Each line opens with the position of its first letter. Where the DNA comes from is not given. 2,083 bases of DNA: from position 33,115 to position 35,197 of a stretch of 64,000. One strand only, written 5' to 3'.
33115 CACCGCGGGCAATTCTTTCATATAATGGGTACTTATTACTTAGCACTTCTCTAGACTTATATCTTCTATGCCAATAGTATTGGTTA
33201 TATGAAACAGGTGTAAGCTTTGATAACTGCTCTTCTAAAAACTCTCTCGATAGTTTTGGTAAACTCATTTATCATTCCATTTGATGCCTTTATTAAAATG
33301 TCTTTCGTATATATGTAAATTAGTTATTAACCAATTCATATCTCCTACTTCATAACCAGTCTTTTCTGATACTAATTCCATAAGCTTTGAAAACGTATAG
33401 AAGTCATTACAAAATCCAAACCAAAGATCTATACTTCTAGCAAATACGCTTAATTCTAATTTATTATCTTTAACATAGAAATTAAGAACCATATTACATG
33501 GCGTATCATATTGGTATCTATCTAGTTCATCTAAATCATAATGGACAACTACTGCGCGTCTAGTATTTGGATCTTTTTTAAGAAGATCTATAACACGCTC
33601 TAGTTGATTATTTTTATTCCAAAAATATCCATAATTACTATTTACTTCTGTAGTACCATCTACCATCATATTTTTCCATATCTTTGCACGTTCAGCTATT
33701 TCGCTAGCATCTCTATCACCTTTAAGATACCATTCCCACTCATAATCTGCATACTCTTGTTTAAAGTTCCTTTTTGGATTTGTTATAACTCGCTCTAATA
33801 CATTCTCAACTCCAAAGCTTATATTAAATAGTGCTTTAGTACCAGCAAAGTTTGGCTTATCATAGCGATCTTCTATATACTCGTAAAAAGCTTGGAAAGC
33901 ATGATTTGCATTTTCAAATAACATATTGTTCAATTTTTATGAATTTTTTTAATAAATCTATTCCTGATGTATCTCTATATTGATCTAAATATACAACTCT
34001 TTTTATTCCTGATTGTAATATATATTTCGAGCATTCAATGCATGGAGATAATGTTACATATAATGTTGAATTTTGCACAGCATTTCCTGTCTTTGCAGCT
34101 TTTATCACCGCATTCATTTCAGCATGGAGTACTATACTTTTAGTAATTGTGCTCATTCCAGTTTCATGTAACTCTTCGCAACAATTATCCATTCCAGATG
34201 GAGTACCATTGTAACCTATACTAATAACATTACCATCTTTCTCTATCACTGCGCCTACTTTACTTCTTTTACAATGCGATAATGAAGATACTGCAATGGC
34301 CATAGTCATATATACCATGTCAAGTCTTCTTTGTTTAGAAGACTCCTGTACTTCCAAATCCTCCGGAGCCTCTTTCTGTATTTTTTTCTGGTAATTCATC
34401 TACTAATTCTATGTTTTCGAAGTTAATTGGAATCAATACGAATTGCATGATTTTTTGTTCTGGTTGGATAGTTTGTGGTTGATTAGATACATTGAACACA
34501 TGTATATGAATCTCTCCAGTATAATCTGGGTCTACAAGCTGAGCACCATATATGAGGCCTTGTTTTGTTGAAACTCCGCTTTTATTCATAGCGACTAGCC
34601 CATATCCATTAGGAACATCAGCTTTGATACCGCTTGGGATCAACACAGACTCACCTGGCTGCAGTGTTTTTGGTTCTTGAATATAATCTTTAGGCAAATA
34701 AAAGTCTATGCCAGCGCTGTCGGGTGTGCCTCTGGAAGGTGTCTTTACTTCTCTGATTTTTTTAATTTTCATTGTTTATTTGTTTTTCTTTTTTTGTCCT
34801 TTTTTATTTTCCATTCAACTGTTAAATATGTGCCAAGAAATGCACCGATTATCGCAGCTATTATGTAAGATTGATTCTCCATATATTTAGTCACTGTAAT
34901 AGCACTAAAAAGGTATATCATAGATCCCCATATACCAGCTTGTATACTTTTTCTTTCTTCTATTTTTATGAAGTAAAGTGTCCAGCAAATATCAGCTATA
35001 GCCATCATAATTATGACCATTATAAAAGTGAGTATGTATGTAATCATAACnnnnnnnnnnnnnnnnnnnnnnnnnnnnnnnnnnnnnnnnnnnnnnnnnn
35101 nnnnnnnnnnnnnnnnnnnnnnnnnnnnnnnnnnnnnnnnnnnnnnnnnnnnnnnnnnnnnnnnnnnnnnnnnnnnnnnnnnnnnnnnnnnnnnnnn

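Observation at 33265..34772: dCMP hydroxymethylase + dCMP deaminase + dUTPase module predicts hydroxymethyl-pyrimidine (hmC-type) DNA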

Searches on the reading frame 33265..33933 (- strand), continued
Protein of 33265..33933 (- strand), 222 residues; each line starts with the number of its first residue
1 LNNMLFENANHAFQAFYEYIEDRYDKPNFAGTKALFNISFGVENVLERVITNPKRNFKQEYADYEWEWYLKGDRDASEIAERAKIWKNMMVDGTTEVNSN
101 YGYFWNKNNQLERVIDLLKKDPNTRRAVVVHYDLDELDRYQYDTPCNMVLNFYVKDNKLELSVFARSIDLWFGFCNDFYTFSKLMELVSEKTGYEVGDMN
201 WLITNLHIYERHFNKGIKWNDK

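Call 57: search_protein_families(library=pfam, proteins=[L073:6708-7580:+, L073:7577-8542:+, L073:9338-9640:+, L073:9615-9986:+, L073:10635-11078:+, L073:6059-6433:+, L001:9917-10153:+, L001:10749-11195:+, L001:11201-11905:+], max_evalue=0.01)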
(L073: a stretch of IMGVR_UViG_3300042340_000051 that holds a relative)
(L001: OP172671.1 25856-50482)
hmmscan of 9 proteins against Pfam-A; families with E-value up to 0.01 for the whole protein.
L073:6708-7580:+ (290 aa): 0 families

L073:7577-8542:+ (321 aa): 0 families

L073:9338-9640:+ (100 aa): 2 families
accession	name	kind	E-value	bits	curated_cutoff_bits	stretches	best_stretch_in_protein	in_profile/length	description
PF03819.22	MazG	-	6.4e-08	33.2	22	1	26-88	4-70/74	MazG nucleotide pyrophosphohydrolase domain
PF12643.12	MazG-like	-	0.00095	19.8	27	1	31-83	14-65/85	MazG-like family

L073:9615-9986:+ (123 aa): 0 families

L073:10635-11078:+ (147 aa): 1 family
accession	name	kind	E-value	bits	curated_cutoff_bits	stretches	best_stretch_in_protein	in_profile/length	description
PF08299.17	Bac_DnaA_C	-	4.1e-05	24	31.5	1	10-83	4-65/69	Bacterial dnaA protein helix-turn-helix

L073:6059-6433:+ (124 aa): 1 family
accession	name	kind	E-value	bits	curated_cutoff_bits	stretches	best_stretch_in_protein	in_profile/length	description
PF05766.18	NinG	-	4.1e-28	99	25.4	1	5-124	70-184/193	Bacteriophage Lambda NinG protein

L001:9917-10153:+ (78 aa): 0 families

L001:10749-11195:+ (148 aa): 0 families

L001:11201-11905:+ (234 aa): 0 families

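Call 65: search_protein_families(library=ncbifam, proteins=[window:33265-33924:-, L073:7577-8542:+, L073:6708-7580:+], max_evalue=0.01)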
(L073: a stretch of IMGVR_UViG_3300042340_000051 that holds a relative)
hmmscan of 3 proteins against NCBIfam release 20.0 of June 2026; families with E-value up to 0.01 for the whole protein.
window:33265-33924:- (219 aa): 8 families
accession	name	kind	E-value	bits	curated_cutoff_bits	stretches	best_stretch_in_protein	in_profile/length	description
NF002497.0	PRK01827.1-3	equivalog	5.7e-25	88.1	327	1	28-212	25-215/264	thymidylate synthase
NF002495.0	PRK01827.1-1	equivalog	6.1e-24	85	327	1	54-212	64-227/279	thymidylate synthase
NF002499.0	PRK01827.1-5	equivalog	1.1e-22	80.6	405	1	58-212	54-215/264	thymidylate synthase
NF002496.0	PRK01827.1-2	equivalog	7.5e-21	74.5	325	1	104-212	162-269/318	thymidylate synthase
TIGR03284.1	thym_sym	equivalog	2.6e-20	72.8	108.35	1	104-212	140-247/296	thymidylate synthase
TIGR03283.1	thy_syn_methano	equivalog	4.1e-19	68.9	174.55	1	95-211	90-199/201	thymidylate synthase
NF010393.0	PRK13821.1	equivalog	1.9e-09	37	576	1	70-211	120-262/323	thymidylate synthase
NF002498.0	PRK01827.1-4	equivalog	4.2e-08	32.8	427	1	105-210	123-227/283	thymidylate synthase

L073:7577-8542:+ (321 aa): 0 families

L073:6708-7580:+ (290 aa): 0 families

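Call 78: find_encoding_contigs(protein=window:33265-33924:-, flank=3000, max_places=4)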
Protein window:33265-33924:- (219 aa): 10 contigs read that carry it; 4 places shown.
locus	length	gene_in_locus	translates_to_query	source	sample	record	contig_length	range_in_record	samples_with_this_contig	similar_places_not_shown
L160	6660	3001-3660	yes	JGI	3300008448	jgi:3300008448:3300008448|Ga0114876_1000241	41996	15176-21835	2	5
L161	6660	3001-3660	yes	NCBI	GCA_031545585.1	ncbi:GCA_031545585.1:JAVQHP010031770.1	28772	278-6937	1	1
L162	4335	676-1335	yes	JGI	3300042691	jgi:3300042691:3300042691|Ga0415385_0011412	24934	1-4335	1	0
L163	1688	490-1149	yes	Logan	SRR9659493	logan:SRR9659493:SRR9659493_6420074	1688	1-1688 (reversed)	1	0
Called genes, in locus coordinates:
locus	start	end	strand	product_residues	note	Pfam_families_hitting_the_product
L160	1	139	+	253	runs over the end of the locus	-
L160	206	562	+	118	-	-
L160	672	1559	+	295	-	-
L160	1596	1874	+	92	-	PF19905:DUF6378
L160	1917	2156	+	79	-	-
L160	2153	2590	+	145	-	PF00692:dUTPase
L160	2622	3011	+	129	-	PF00383:dCMP_cyt_deam_1, PF14437:MafB19-deam, PF14439:Bd3614-deam (weak)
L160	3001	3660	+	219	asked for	PF00303:Thymidylat_synt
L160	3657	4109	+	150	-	-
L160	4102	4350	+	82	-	-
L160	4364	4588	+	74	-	-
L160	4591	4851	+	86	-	-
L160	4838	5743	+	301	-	PF12705:PDDEXK_1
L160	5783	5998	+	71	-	-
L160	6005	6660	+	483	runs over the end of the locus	PF00534:Glycos_transf_1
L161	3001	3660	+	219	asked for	PF00303:Thymidylat_synt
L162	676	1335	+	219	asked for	PF00303:Thymidylat_synt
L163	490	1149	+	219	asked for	PF00303:Thymidylat_synt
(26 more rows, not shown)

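Call 90: search_solved_structures(query=A6, max_evalue=1, show_alignments=2)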
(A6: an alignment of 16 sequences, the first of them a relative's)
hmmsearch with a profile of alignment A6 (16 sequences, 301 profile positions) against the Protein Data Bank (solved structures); distinct sequences matched with E-value up to 1: 4.
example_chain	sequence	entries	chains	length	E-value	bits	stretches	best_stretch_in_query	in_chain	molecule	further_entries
8g0n_A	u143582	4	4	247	0.23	13.9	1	13-102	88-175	Fluorophosphonate-binding serine hydrolase I | Alpha/beta fold hydrolase | Serine aminopeptidase S33 domain-containing protein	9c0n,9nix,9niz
23pi_A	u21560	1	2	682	0.44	13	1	168-240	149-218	Iron-sulfur clusters transporter ABCB7, mitochondrial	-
23pg_A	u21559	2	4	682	0.45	13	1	168-240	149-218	Iron-sulfur clusters transporter ABCB7, mitochondrial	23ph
7vgf_A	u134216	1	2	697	0.46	12.9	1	168-240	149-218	Iron-sulfur clusters transporter ABCB7, mitochondrial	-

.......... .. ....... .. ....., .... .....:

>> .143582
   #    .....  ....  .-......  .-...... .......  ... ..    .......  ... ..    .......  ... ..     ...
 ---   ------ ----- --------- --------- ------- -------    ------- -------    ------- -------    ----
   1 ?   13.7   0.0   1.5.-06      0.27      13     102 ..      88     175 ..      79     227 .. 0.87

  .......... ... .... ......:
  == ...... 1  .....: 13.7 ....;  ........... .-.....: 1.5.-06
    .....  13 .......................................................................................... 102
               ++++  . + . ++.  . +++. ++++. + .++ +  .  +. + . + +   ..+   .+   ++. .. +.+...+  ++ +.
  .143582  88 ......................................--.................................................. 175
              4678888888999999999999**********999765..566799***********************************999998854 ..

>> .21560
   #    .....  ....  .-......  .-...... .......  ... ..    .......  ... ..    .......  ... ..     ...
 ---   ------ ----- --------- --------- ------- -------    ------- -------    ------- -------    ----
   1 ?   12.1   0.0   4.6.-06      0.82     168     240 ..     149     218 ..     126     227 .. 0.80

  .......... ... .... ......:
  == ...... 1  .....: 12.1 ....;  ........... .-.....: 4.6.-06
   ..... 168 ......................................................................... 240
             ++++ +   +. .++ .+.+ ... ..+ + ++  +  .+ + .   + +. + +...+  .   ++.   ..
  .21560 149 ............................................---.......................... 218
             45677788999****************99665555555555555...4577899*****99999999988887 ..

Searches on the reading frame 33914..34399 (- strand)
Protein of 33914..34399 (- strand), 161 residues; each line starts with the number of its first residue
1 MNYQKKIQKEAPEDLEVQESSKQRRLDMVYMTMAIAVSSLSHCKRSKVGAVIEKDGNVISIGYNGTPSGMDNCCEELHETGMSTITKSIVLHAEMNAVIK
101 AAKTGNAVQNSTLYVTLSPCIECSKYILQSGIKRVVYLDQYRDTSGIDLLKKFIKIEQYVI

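Call 3: search_protein_families(library=pfam, proteins=[window:33914-34399:-], max_evalue=0.01)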
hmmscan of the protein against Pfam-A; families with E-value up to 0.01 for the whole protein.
window:33914-34399:- (161 aa): 6 families
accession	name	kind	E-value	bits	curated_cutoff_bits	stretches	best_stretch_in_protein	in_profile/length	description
PF00383.29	dCMP_cyt_deam_1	-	2.6e-25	88.7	25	1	28-138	5-101/102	Cytidine and deoxycytidylate deaminase zinc-binding region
PF14437.12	MafB19-deam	-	7.2e-18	65.3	27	1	30-144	7-106/142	MafB19-like deaminase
PF14439.12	Bd3614-deam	-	2.2e-06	28.1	38.5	1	76-138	20-89/113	Bd3614-like deaminase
PF18750.7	SNAD4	-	0.00047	20.6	27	1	91-129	32-73/130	Secreted Novel AID/APOBEC-like Deaminase 4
PF18774.7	APOBEC4_like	-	0.0048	17.3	26.7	1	85-135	29-85/131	APOBEC4-like -AID/APOBEC-deaminase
PF08210.17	APOBEC_N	-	0.0069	16.9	25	0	90-129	45-87/170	APOBEC-like N-terminal domain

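Call 4: search_protein_families(library=phrogs, proteins=[window:33914-34399:-], max_evalue=0.001)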
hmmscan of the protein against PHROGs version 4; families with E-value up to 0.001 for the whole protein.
window:33914-34399:- (161 aa): 7 families
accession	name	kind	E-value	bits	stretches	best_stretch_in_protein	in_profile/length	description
phrog_174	-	DNA, RNA and nucleotide metabolism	2.5e-55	189.7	1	12-152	102-239/384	dCMP deaminase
phrog_2369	-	DNA, RNA and nucleotide metabolism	3.7e-25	90.1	1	26-147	5-133/195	dCMP deaminase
phrog_20648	-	DNA, RNA and nucleotide metabolism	3.3e-23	83.3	1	25-152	5-132/311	dCMP deaminase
phrog_9198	-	unknown function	3.6e-17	63.3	1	86-152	381-448/531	-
phrog_8118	-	unknown function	3.3e-10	40.2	1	87-142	474-530/577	-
phrog_18355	-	DNA, RNA and nucleotide metabolism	2e-09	38.4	1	91-139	3-49/52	deoxycytidinylate deaminase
phrog_20806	-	DNA, RNA and nucleotide metabolism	3.3e-07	31.5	1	86-140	12-64/97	deoxycytidinylate deaminase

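Call 65: search_protein_families(library=ncbifam, proteins=[window:33914-34399:-], max_evalue=0.01)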
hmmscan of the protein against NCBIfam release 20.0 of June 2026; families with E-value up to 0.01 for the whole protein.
window:33914-34399:- (161 aa): 5 families
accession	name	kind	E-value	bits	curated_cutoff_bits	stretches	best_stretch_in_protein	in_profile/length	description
TIGR02571.1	ComEB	equivalog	4.5e-28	98.1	219.45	1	26-152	5-130/151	ComE operon protein 2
NF041025.1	antiphage_deaminase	equivalog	1.9e-27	96.2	400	2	90-157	337-405/437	anti-phage dCTP deaminase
NF008113.2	PRK10860.1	equivalog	3.5e-09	36.7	150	1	28-144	8-110/165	tRNA adenosine(34) deaminase TadA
TIGR00326.1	eubact_ribD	equivalog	8.4e-08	31.8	156.35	1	91-139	43-94/343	bifunctional diaminohydroxyphosphoribosylaminopyrimidine deaminase/5-amino-6-(5-phosphoribosylamino)uracil reductase RibD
NF008052.0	PRK10786.1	equivalog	0.0006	18.6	500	0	90-137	48-98/367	bifunctional diaminohydroxyphosphoribosylaminopyrimidine deaminase/5-amino-6-(5-phosphoribosylamino)uracil reductase RibD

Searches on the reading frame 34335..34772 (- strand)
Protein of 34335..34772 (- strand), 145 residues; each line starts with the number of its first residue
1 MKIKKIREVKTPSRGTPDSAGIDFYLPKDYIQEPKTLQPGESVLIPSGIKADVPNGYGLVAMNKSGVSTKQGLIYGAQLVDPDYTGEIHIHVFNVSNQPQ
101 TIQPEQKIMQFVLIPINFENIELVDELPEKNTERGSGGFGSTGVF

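Call 3: search_protein_families(library=pfam, proteins=[window:34335-34772:-], max_evalue=0.01)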
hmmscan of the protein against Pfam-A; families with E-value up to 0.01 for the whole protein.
window:34335-34772:- (145 aa): 2 families
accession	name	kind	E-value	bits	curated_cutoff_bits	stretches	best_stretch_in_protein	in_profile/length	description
PF00692.24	dUTPase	-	7.2e-23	81.2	22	1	8-143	2-129/129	dUTPase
PF22769.1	DCD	-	0.00012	22.6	27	1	34-113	70-150/153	dCTP deaminase-like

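Call 4: search_protein_families(library=phrogs, proteins=[window:34335-34772:-], max_evalue=0.001)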
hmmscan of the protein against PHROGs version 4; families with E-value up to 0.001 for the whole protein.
window:34335-34772:- (145 aa): 2 families
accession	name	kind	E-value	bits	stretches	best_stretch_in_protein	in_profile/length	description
phrog_135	-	DNA, RNA and nucleotide metabolism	9.9e-40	138.4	1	4-144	150-291/463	dUTPase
phrog_1663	-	DNA, RNA and nucleotide metabolism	0.00023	21.4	1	36-116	113-194/303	dCTP deaminase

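Call 65: search_protein_families(library=ncbifam, proteins=[window:34335-34772:-], max_evalue=0.01)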
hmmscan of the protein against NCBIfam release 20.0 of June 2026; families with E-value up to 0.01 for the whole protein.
window:34335-34772:- (145 aa): 4 families
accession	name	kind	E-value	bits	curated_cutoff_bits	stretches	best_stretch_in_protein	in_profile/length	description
TIGR00576.1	dut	superfamily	3.1e-29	101.5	102.55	1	5-143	7-142/143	dUTP diphosphatase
NF001862.0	PRK00601.1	equivalog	1.2e-28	99.6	103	1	7-144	15-149/150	dUTP diphosphatase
NF010561.0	PRK13956.1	equivalog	2.2e-09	37.3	223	1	11-143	18-146/147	dUTP diphosphatase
TIGR02274.1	dCTP_deam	equivalog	2.7e-06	27.2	92.8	1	36-115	73-153/180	dCTP deaminase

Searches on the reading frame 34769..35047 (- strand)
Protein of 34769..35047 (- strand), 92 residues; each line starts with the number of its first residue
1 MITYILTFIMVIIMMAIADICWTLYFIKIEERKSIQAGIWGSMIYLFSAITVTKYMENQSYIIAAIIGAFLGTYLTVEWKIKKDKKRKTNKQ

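Call 3: search_protein_families(library=pfam, proteins=[window:34769-35047:-], max_evalue=0.01)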
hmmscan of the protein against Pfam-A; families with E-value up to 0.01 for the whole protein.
window:34769-35047:- (92 aa): 2 families
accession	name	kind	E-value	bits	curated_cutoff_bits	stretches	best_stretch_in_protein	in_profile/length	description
PF04306.18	DUF456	-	0.0015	19.3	29.4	1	4-83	31-100/139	Protein of unknown function (DUF456)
PF20040.4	DUF6442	-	0.0025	18.5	25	1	32-86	24-78/102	Family of unknown function (DUF6442)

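Call 4: search_protein_families(library=phrogs, proteins=[window:34769-35047:-], max_evalue=0.001)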
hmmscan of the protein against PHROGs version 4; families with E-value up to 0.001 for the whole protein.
window:34769-35047:- (92 aa): 1 family
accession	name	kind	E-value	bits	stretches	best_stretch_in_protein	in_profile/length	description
phrog_2034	-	unknown function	0.00066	19.4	1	4-79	256-331/406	-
